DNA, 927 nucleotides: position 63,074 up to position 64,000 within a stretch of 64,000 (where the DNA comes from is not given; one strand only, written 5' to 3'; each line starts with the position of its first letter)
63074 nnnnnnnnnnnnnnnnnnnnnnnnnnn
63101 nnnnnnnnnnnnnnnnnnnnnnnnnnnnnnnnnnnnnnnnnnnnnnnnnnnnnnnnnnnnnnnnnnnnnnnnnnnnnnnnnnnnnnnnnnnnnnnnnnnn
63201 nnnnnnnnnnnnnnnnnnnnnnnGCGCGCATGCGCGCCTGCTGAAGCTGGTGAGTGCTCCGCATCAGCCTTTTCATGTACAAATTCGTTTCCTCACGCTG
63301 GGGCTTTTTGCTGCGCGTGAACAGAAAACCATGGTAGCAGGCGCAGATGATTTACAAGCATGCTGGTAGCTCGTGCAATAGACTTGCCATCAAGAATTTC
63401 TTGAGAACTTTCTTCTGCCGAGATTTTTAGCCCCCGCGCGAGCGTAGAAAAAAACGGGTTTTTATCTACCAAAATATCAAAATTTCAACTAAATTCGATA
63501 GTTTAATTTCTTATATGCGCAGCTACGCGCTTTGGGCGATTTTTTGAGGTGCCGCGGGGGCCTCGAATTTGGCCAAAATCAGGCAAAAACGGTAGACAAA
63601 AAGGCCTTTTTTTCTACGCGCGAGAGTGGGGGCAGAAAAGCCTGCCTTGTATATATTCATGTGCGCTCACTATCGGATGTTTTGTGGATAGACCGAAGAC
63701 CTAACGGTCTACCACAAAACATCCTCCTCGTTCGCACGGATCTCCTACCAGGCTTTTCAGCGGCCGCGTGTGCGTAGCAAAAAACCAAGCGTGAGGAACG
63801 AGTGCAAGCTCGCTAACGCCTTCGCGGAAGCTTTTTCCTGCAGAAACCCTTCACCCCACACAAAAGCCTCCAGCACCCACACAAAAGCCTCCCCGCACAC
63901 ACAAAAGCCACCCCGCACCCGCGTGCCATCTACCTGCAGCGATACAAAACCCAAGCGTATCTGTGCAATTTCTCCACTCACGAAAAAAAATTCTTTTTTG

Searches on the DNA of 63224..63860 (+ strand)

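Call 62: search_dna_similar(query=window:63224-63860:+, collection=phages, mode=distant, max_evalue=0.001, max_rows=10)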
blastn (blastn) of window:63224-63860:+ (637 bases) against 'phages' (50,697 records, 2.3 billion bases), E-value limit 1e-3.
No match.
